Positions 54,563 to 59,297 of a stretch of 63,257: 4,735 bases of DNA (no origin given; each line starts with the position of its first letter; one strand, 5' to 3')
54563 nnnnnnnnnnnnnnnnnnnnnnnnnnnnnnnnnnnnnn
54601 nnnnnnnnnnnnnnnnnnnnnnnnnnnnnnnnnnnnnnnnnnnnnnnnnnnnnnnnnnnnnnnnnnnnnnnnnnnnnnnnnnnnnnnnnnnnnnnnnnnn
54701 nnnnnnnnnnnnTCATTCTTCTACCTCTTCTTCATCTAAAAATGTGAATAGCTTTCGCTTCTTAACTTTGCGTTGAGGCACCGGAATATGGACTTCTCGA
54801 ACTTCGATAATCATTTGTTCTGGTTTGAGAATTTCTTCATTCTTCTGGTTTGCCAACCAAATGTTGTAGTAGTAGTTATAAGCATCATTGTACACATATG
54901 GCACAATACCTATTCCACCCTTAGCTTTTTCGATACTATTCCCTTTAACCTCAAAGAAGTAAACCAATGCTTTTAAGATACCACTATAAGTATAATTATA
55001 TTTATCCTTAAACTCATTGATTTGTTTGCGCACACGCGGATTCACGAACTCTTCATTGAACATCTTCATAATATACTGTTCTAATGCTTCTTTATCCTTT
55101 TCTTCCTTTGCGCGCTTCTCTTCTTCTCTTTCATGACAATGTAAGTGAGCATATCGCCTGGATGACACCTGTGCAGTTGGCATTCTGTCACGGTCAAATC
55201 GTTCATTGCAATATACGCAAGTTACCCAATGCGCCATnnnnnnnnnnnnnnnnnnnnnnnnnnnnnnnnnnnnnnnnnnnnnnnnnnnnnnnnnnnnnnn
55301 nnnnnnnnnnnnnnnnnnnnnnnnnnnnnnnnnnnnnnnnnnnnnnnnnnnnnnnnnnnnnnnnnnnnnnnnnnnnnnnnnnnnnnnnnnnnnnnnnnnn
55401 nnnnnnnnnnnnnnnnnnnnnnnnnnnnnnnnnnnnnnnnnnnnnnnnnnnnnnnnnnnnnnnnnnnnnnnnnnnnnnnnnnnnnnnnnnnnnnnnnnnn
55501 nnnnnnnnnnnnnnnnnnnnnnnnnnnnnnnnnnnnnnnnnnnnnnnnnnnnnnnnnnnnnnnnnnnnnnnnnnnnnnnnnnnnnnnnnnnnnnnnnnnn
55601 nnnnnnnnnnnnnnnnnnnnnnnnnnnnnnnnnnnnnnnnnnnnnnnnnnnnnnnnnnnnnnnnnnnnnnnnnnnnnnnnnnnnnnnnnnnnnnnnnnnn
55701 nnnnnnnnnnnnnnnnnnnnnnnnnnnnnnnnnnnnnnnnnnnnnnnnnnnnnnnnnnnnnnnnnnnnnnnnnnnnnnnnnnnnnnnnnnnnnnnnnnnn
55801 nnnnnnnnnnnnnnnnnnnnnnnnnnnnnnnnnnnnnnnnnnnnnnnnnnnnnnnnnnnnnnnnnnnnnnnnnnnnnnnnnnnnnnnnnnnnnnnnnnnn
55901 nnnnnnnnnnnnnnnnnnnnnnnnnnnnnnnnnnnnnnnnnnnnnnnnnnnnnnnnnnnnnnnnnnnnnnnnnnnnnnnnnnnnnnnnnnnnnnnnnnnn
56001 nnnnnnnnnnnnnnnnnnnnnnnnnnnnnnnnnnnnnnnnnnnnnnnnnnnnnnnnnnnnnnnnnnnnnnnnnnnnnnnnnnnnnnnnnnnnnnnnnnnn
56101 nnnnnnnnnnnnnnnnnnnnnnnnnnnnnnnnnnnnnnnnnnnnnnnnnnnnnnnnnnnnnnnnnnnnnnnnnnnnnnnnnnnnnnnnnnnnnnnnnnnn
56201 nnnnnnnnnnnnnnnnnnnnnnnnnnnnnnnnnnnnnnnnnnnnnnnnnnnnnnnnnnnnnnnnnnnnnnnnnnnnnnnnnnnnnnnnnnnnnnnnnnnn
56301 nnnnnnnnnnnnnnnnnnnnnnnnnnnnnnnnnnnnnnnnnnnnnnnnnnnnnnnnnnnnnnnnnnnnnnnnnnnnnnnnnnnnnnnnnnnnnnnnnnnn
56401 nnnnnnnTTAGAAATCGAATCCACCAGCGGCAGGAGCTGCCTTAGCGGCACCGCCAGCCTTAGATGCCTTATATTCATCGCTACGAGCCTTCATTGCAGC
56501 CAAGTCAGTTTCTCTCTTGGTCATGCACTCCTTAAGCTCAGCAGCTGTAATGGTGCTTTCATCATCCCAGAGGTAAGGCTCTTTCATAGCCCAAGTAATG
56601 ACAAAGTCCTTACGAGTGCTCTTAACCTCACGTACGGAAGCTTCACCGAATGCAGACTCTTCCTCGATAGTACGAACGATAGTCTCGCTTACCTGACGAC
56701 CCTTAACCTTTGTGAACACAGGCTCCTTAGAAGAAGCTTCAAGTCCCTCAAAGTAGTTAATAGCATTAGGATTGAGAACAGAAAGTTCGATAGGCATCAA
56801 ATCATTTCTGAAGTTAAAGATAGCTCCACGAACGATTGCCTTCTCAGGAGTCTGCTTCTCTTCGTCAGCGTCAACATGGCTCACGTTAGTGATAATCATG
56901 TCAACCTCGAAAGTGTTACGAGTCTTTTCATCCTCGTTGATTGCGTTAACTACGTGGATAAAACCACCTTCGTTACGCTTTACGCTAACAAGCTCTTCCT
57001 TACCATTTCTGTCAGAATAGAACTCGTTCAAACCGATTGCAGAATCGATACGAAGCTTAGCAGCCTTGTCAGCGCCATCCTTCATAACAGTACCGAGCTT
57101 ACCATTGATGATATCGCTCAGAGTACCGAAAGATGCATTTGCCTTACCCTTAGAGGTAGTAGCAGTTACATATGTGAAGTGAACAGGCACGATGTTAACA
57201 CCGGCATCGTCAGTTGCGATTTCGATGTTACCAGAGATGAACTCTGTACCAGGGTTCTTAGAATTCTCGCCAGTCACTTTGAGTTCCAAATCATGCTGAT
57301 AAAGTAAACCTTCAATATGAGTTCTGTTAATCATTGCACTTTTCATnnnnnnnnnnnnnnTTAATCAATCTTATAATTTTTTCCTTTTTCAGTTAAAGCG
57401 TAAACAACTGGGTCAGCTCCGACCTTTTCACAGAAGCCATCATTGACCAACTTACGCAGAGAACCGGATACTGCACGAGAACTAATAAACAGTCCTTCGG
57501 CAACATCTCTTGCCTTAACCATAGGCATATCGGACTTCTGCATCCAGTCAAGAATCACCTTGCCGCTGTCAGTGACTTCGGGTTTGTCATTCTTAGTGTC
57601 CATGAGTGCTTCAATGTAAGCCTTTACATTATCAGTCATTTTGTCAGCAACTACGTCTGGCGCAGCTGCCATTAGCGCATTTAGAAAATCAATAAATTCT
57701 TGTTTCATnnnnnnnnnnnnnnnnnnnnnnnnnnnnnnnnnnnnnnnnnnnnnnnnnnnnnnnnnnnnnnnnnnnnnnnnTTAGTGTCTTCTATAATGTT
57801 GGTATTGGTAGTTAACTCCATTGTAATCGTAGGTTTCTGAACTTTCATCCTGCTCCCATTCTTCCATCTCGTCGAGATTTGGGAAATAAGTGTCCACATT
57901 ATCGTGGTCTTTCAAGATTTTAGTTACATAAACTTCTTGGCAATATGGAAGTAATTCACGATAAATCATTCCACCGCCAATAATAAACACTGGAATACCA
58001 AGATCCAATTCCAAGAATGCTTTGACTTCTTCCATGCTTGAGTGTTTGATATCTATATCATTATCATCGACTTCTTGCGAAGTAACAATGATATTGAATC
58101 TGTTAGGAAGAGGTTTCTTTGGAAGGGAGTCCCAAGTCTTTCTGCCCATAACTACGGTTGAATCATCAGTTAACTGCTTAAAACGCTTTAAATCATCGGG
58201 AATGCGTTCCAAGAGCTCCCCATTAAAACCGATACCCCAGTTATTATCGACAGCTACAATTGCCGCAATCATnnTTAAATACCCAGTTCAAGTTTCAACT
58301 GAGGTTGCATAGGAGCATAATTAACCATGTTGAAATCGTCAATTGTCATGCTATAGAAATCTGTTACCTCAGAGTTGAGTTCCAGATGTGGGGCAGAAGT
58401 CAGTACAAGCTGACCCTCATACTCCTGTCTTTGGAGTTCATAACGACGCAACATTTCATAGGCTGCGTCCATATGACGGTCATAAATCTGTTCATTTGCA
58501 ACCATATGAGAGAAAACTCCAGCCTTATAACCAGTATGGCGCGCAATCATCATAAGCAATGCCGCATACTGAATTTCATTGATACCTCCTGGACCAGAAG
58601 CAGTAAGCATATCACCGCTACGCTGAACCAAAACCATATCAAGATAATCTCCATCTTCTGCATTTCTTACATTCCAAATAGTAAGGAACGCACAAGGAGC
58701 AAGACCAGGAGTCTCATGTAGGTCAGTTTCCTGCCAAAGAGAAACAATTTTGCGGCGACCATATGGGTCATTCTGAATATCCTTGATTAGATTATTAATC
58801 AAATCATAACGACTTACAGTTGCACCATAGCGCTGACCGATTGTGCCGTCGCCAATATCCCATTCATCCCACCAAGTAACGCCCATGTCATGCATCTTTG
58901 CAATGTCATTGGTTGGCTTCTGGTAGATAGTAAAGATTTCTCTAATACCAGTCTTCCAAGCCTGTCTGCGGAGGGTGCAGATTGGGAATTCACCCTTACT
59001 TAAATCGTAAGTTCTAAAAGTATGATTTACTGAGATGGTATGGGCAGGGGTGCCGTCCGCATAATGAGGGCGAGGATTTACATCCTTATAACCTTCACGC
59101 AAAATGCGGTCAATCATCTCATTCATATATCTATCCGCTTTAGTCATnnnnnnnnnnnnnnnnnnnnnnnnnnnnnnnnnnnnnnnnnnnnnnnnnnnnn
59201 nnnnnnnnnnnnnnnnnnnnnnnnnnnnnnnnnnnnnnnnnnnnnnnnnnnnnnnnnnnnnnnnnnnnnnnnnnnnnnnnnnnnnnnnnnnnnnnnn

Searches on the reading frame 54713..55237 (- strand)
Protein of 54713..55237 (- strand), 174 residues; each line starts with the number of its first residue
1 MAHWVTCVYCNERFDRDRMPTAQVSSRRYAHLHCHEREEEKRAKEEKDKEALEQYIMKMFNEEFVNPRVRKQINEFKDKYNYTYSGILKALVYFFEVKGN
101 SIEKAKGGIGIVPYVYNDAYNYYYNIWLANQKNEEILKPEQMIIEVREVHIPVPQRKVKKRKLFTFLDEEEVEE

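Call 17: search_protein_families(library=phrogs, proteins=[window:54713-55237:-], max_evalue=0.001)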
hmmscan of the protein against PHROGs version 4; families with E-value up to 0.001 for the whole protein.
window:54713-55237:- (174 aa): 1 family
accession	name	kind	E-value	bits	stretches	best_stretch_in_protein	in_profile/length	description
phrog_4680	-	unknown function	5.7e-26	92.5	1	2-167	2-160/164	-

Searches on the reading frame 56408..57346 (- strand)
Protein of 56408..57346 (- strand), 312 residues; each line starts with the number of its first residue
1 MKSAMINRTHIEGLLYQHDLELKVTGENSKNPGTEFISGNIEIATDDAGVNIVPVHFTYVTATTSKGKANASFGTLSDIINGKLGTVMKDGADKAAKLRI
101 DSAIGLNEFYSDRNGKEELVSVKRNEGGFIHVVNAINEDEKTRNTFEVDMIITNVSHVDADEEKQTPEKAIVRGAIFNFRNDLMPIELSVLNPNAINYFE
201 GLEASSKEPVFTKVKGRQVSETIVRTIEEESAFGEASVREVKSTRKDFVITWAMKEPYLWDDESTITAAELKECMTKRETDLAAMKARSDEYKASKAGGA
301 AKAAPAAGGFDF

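Call 17: search_protein_families(library=phrogs, proteins=[window:56408-57346:-], max_evalue=0.001)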
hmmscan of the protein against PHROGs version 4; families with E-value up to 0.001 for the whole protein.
window:56408-57346:- (312 aa): 1 family
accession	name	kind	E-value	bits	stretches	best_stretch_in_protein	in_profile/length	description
phrog_2367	-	unknown function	9.9e-16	59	1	8-301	15-298/326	-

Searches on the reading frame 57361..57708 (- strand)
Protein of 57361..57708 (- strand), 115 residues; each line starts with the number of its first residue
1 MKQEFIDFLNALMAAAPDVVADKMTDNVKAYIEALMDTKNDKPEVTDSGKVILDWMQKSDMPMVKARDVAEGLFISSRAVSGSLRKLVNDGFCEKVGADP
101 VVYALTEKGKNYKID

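Call 17: search_protein_families(library=phrogs, proteins=[window:57361-57708:-], max_evalue=0.001)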
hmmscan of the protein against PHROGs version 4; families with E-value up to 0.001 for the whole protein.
window:57361-57708:- (115 aa): 1 family
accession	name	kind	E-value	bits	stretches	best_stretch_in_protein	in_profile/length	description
phrog_2440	-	transcription regulation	7.4e-05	23.7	1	46-112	27-94/126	transcriptional regulator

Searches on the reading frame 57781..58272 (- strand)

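Call 17: search_protein_families(library=phrogs, proteins=[window:57781-58272:-], max_evalue=0.001)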
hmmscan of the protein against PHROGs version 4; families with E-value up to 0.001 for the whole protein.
window:57781-58272:- (163 aa): 2 families
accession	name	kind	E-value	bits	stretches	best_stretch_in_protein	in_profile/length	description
phrog_316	-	DNA, RNA and nucleotide metabolism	5.7e-46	157.8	1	1-162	16-178/213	dihydrofolate reductase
phrog_11777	-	DNA, RNA and nucleotide metabolism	1.1e-23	84.9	1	2-157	375-538/546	dihydrofolate reductase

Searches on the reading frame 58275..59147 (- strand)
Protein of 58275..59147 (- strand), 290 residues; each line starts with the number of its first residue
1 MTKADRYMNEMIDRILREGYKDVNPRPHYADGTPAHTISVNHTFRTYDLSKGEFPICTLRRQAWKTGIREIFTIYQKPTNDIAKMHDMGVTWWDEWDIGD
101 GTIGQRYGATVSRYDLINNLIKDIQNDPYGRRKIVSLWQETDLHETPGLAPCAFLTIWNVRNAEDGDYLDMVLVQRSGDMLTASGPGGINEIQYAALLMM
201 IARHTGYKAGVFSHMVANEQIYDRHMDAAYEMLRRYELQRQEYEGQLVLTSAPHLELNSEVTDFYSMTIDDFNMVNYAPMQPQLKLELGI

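Call 17: search_protein_families(library=phrogs, proteins=[window:58275-59147:-], max_evalue=0.001)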
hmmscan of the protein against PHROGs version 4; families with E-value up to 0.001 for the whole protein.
window:58275-59147:- (290 aa): 4 families
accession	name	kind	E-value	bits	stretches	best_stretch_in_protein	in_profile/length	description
phrog_5682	-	DNA, RNA and nucleotide metabolism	4.1e-58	197.1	1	68-290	4-209/209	thymidylate synthase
phrog_160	-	DNA, RNA and nucleotide metabolism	2.1e-49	169.3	1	1-281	29-300/335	thymidylate synthase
phrog_5131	-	DNA, RNA and nucleotide metabolism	1.2e-12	48.8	1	100-246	100-241/357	thymidylate synthase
phrog_3676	-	DNA, RNA and nucleotide metabolism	3.1e-07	30.9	1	151-264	162-271/351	thymidylate synthase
